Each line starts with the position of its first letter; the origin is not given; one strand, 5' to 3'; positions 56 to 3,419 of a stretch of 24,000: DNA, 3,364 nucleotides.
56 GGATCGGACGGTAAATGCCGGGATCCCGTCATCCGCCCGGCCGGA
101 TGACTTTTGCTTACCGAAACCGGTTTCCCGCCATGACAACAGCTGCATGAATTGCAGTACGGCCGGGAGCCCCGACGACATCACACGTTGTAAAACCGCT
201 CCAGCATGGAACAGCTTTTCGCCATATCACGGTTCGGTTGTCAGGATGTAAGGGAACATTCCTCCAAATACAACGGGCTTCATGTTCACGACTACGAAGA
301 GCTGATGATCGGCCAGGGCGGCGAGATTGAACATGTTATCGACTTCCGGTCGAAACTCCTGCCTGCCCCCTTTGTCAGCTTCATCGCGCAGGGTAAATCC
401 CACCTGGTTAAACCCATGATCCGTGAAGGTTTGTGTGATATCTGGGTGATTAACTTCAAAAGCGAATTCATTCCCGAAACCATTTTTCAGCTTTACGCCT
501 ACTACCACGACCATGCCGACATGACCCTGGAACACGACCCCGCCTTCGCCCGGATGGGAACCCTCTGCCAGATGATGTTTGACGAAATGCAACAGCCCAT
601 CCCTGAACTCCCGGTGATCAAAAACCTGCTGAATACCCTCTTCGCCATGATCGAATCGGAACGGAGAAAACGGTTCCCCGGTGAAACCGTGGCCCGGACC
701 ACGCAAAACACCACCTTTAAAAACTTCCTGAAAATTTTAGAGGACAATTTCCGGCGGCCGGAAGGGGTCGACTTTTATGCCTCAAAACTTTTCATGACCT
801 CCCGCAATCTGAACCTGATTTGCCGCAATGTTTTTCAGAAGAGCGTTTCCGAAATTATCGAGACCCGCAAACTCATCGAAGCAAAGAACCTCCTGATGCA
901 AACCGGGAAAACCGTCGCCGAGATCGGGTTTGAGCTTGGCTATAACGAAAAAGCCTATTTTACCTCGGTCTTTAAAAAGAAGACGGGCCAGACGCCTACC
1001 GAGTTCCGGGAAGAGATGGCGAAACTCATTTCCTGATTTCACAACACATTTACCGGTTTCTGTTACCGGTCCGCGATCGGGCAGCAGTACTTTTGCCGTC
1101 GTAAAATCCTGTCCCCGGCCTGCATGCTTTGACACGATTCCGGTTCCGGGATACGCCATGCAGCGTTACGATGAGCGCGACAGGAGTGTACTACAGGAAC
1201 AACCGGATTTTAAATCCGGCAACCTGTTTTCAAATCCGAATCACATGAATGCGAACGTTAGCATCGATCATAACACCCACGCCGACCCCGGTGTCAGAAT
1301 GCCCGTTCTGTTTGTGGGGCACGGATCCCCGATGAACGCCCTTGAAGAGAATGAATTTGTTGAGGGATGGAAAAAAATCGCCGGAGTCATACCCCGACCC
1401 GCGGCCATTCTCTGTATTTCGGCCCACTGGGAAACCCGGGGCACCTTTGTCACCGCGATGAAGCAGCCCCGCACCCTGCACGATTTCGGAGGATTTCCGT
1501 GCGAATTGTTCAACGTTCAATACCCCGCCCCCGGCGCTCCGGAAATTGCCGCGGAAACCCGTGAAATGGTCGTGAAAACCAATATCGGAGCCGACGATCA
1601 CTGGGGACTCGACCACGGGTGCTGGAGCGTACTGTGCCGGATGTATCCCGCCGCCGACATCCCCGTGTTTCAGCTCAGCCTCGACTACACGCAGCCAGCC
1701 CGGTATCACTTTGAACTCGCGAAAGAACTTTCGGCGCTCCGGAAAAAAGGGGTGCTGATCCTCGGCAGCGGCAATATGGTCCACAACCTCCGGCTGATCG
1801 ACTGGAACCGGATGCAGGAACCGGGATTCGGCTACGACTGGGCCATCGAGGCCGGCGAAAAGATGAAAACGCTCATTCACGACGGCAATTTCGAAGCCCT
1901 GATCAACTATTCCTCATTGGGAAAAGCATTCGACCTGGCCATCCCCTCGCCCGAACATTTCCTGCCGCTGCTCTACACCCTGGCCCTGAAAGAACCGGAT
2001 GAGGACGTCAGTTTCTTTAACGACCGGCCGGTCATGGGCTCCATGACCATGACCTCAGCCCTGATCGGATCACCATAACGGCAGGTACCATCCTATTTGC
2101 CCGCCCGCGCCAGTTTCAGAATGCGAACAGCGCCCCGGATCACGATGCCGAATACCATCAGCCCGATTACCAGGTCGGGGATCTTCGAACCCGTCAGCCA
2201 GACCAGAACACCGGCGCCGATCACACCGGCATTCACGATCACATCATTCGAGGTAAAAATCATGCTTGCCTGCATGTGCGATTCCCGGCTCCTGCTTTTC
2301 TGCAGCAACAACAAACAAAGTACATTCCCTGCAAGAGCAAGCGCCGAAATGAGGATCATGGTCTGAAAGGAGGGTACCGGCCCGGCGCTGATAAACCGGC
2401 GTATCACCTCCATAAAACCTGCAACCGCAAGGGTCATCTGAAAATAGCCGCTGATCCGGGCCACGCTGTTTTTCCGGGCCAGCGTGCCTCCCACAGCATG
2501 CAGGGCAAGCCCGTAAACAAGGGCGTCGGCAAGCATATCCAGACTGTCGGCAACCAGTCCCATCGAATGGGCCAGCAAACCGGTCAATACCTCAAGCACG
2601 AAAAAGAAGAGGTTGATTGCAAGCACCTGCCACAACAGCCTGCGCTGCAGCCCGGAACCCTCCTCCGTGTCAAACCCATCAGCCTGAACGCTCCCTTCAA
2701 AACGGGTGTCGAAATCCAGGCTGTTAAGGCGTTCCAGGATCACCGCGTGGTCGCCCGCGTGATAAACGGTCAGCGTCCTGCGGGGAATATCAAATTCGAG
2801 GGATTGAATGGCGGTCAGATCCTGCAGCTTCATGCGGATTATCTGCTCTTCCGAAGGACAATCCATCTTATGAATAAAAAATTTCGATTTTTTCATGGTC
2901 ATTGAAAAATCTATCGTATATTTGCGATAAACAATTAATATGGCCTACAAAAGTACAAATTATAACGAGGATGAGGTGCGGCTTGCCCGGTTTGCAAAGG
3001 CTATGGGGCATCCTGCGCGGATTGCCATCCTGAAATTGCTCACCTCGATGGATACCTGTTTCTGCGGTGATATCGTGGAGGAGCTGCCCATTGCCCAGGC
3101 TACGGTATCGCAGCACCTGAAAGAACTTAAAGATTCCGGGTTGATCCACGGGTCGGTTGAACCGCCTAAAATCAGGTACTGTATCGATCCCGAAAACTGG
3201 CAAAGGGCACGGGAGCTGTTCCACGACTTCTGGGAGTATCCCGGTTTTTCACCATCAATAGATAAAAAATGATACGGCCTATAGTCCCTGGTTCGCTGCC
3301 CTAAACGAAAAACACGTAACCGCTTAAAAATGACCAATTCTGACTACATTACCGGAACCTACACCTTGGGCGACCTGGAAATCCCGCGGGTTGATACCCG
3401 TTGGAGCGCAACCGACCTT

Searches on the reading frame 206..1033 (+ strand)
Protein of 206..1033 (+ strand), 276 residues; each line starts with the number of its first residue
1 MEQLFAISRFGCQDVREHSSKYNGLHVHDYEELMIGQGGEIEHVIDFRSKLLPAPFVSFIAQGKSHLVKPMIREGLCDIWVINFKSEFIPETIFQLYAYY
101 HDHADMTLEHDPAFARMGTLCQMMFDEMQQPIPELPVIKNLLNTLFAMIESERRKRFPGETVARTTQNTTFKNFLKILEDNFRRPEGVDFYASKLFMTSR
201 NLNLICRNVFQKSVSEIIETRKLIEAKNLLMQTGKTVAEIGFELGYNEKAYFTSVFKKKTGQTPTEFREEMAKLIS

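Call 9: search_protein_families(library=pfam, proteins=[window:206-1033:+], max_evalue=0.001)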
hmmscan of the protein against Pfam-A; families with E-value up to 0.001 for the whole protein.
window:206-1033:+ (276 aa): 2 families
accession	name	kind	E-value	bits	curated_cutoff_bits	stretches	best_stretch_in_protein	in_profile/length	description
PF12833.13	HTH_18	-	5.8e-20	71.8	33.6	1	191-269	1-79/80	Helix-turn-helix domain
PF00165.29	HTH_AraC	-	1.4e-09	38.3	26.6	1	232-268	6-41/42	Bacterial regulatory helix-turn-helix proteins, AraC family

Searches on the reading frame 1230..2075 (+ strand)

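Call 9: search_protein_families(library=pfam, proteins=[window:1230-2075:+], max_evalue=0.001)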
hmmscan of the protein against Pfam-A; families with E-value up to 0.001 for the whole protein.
window:1230-2075:+ (282 aa): 1 family
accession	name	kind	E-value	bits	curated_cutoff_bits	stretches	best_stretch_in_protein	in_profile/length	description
PF02900.23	LigB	-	3.2e-20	72.8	26.3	1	52-253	40-243/269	Catalytic LigB subunit of aromatic ring-opening dioxygenase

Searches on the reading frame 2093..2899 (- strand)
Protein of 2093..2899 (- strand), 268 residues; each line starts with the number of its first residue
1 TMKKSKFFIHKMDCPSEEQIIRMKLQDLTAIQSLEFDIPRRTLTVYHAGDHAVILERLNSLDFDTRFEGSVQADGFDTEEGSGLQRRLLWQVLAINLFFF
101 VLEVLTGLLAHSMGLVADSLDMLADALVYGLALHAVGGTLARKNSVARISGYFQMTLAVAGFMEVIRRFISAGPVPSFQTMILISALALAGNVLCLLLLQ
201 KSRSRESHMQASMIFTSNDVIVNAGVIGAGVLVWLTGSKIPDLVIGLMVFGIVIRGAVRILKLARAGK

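Call 4: search_protein_families(library=pfam, proteins=[window:2093-2899:-], max_evalue=0.01)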
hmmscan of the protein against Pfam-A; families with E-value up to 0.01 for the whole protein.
window:2093-2899:- (268 aa): 2 families
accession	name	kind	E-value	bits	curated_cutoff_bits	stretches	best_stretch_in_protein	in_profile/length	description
PF01545.26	Cation_efflux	-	8.5e-15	55.5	26.6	1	91-262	3-191/198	Cation efflux family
PF00403.32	HMA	-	0.00041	21.1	24.8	1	7-58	2-52/62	Heavy-metal-associated domain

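Call 5: search_protein_families(library=ncbifam, proteins=[window:2093-2899:-], max_evalue=0.01)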
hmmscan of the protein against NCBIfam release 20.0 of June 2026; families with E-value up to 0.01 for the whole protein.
window:2093-2899:- (268 aa): 3 families
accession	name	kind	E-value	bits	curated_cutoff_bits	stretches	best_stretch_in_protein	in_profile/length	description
TIGR01297.1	CDF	superfamily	2e-19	70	82.35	1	86-262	2-192/285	cation diffusion facilitator family transporter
NF002923.0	PRK03557.1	equivalog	3.7e-11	42.8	408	1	85-262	18-206/313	CDF family zinc transporter ZitB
NF033827.1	CDF_efflux_DmeF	equivalog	5.5e-08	32.6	250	1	86-209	15-150/309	CDF family Co(II)/Ni(II) efflux transporter DmeF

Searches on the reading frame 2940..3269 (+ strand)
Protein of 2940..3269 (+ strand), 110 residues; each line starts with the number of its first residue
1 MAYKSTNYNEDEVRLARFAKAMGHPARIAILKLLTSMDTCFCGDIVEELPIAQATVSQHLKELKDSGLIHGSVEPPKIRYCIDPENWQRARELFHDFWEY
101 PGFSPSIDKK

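Call 4: search_protein_families(library=pfam, proteins=[window:2940-3269:+], max_evalue=0.01)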
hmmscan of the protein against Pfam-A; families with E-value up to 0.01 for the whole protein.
window:2940-3269:+ (110 aa): 9 families
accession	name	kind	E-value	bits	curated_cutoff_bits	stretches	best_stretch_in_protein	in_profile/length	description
PF12840.13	HTH_20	-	1.7e-11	44.3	27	1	22-70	1-49/51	Helix-turn-helix domain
PF01022.26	HTH_5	-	1.9e-11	44.1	22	1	24-69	1-45/47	Bacterial regulatory protein, arsR family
PF12802.13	MarR_2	-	0.00023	21.7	27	1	29-69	9-50/61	MarR family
PF01325.25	Fe_dep_repress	-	0.0011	19.5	26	1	30-70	13-53/60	Iron dependent repressor, N-terminal DNA binding domain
PF01978.25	TrmB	-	0.0017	18.6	25.6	1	44-85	27-68/68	Sugar-specific transcriptional regulator TrmB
PF01047.28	MarR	-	0.0021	18.4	24.6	1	26-70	4-48/59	MarR family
PF13412.12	HTH_24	-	0.0027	17.7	21.9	1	30-69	8-47/48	Winged helix-turn-helix DNA-binding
PF08220.18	HTH_DeoR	-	0.0029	17.8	21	1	29-73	4-51/57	DeoR-like helix-turn-helix domain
PF24034.1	DUF7343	-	0.0051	17.1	27.6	1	44-70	23-49/62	Domain of unknown function (DUF7343)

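Call 5: search_protein_families(library=ncbifam, proteins=[window:2940-3269:+], max_evalue=0.01)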
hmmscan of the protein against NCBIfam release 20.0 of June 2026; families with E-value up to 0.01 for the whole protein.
window:2940-3269:+ (110 aa): 15 families
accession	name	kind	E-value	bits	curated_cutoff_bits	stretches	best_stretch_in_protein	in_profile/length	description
NF033788.1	HTH_metalloreg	subfamily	1.2e-16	60.2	55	1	16-88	2-74/77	metalloregulator ArsR/SmtB family transcription factor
NF033789.1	repress_SdpR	subfamily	6.4e-11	42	100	1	20-82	3-64/79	autorepressor SdpR family transcription factor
NF047906.1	CdPbTransRegCmtR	equivalog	5.3e-09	35.9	150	1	12-90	8-85/104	Cd(II)/Pb(II)-sensing metalloregulatory transcriptional regulator CmtR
NF041413.1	ArsR_Rv2640c_fam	equivalog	5.8e-09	36.4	155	1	9-73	26-92/118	Rv2640c family ArsR-like transcriptional regulator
NF045707.1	Dbac_1936_reg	equivalog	2.2e-08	34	115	1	14-80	6-71/99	ArsR/SmtB-type metalloregulator TsoR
NF053755.1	MsvR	equivalog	8.3e-08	32.2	220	1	20-76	8-63/236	transcriptional factor MsvR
NF052532.1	TransRegPagRBaca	equivalog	1.9e-06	27.9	170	1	17-66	19-68/99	transcriptional repressor PagR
NF040642.1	sulf_sens_BigR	equivalog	8.2e-06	25.8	155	1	14-85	9-79/95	sulfite-sensing transcriptional repressor BigR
NF053602.1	Phr_regulator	exception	6e-05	22.7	320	1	17-74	4-60/191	heat shock transcription regulator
NF007528.0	PRK10141.1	subfamily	0.00021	21.1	97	1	19-92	10-83/117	metalloregulator ArsR/SmtB family transcription factor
NF040939.2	trans_reg_lrs14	equivalog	0.0014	18.7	90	1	28-70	24-67/103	Lrs14 family HTH-type transcriptional regulator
NF053606.1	Sta1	subfamily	0.0019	18.2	80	1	28-70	23-65/100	Sta1 family transcriptional regulator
NF008273.0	PRK11050.1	equivalog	0.003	17.2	153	1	30-70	45-85/156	manganese-binding transcriptional regulator MntR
NF041396.1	TranRegLrp_Halo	equivalog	0.0043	16.9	190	1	44-73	24-53/149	HTH-type transcriptional regulator Lrp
NF004170.0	PRK05638.1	equivalog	0.0056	15.3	421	1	25-74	371-421/442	threonine synthase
